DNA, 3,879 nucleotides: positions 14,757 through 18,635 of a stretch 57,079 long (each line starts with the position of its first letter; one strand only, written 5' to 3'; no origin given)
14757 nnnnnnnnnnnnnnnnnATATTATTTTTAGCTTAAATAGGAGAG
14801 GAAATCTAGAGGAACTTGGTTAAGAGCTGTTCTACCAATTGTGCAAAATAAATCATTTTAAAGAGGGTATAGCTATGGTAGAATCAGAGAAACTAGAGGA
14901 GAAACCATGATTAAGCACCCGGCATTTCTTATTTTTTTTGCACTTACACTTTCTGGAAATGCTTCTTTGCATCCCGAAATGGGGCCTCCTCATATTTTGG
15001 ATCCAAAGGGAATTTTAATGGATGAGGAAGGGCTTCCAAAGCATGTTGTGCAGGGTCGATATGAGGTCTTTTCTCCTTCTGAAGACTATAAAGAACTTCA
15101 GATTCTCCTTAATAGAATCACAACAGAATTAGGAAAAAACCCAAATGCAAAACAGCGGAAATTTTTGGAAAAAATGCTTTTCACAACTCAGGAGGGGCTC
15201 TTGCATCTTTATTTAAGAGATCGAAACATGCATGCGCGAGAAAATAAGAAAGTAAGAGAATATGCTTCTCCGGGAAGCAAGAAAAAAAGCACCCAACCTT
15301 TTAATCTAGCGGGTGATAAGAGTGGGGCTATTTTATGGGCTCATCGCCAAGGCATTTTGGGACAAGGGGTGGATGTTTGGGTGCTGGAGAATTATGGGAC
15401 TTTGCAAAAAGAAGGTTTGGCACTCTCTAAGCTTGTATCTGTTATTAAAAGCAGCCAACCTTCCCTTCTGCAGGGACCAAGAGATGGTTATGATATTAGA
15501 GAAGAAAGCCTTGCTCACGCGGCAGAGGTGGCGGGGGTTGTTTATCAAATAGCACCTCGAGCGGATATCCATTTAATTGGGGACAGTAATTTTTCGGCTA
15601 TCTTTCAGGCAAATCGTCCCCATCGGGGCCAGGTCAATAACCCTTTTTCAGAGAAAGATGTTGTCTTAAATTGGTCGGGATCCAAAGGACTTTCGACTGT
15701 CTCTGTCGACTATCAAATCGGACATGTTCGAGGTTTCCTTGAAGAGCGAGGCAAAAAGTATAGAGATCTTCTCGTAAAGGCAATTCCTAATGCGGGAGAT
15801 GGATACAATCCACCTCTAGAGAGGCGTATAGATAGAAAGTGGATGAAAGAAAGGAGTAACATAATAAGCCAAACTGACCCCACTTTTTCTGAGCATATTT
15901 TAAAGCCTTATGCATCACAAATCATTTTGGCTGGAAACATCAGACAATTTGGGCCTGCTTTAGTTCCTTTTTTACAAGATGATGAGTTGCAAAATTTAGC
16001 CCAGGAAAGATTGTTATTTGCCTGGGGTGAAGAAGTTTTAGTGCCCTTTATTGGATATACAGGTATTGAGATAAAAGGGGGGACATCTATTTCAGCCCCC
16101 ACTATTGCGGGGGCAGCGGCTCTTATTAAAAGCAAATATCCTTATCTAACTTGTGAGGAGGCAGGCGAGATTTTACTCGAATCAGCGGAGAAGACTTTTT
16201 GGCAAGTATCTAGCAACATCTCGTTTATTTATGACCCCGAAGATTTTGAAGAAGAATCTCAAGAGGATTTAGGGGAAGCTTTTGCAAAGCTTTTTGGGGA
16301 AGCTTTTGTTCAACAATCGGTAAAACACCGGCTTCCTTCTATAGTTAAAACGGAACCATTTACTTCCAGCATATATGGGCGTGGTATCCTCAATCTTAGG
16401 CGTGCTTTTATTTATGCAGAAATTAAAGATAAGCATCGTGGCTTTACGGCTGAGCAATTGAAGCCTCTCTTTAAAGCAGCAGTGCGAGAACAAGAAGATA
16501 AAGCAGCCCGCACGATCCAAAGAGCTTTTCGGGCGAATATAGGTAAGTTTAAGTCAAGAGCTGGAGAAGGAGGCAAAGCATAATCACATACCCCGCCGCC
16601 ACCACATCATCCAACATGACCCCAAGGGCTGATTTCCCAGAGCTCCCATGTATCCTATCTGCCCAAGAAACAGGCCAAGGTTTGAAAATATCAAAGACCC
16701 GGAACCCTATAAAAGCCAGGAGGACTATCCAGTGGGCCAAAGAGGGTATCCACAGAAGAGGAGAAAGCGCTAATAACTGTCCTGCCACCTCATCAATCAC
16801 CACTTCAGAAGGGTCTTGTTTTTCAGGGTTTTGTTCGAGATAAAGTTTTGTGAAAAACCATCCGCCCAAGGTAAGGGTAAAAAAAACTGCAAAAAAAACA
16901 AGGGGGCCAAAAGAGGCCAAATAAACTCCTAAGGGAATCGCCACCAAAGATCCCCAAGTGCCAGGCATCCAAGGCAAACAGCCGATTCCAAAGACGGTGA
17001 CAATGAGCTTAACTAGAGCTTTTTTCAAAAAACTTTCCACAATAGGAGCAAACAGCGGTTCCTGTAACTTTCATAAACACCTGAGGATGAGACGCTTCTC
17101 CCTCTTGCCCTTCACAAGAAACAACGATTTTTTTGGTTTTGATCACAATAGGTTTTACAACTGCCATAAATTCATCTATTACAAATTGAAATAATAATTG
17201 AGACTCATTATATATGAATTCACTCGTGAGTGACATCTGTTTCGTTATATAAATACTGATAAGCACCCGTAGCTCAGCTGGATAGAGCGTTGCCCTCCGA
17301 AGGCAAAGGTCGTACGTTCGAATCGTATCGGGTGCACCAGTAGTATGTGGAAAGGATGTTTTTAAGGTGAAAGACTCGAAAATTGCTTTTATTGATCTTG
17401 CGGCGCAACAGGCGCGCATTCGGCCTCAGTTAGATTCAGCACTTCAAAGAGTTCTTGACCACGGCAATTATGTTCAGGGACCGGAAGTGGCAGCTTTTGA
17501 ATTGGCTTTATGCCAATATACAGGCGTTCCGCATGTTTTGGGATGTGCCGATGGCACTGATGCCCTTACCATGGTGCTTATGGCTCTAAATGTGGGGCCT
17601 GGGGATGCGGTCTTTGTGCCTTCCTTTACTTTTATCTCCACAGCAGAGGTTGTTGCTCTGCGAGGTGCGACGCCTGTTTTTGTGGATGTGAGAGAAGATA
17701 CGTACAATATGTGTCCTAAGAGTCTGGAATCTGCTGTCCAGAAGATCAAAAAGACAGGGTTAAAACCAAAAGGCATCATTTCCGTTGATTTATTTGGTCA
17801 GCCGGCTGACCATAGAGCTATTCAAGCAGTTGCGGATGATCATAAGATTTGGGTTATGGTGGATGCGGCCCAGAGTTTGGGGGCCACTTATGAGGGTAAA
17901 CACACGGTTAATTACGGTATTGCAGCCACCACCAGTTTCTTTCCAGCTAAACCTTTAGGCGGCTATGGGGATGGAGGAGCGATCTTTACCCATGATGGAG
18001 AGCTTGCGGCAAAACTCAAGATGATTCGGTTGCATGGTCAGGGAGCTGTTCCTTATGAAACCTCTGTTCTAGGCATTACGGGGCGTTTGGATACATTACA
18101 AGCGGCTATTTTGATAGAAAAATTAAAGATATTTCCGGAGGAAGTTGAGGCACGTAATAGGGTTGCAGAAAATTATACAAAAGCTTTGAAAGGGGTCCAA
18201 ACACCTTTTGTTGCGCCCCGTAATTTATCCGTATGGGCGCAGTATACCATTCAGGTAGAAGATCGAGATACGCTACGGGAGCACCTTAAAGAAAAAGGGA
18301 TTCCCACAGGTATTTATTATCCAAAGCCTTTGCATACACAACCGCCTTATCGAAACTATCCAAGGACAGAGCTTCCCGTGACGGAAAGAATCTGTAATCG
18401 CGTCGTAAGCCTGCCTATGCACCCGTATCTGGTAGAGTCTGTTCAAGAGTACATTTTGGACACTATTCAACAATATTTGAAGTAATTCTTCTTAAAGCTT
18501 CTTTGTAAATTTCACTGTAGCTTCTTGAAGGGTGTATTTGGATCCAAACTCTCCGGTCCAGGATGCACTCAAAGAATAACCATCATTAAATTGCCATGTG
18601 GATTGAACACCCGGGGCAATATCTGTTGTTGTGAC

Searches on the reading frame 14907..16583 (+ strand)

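Call 35: search_protein_families(library=pfam, proteins=[window:14907-16583:+], max_evalue=0.00001)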
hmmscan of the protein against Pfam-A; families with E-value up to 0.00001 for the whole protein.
window:14907-16583:+ (558 aa): 1 family
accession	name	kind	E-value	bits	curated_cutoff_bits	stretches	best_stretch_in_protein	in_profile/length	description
PF00082.27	Peptidase_S8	-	1.8e-07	31.2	21.8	1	385-430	231-276/288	Subtilase family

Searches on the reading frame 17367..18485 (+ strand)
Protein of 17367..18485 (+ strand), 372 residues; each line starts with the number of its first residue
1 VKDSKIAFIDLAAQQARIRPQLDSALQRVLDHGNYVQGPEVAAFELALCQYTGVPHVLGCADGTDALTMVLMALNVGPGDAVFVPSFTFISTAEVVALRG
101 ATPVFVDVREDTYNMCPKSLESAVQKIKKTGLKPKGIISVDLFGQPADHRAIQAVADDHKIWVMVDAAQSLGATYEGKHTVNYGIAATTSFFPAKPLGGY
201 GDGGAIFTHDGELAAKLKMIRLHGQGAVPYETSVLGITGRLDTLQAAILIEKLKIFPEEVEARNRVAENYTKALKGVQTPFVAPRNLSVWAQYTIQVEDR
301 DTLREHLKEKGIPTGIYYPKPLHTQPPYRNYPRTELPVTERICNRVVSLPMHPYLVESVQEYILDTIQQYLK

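Call 35: search_protein_families(library=pfam, proteins=[window:17367-18485:+], max_evalue=0.00001)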
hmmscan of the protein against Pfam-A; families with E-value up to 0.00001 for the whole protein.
window:17367-18485:+ (372 aa): 3 families
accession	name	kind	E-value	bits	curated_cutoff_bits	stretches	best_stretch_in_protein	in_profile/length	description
PF01041.23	DegT_DnrJ_EryC1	-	2e-103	346.9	19.8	1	21-367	6-359/360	DegT/DnrJ/EryC1/StrS aminotransferase family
PF00155.27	Aminotran_1_2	-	4e-09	36.6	19.7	1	41-174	44-193/361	Aminotransferase class I and II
PF01212.27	Beta_elim_lyase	-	4.1e-06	26.8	27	1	29-179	22-181/288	Beta-eliminating lyase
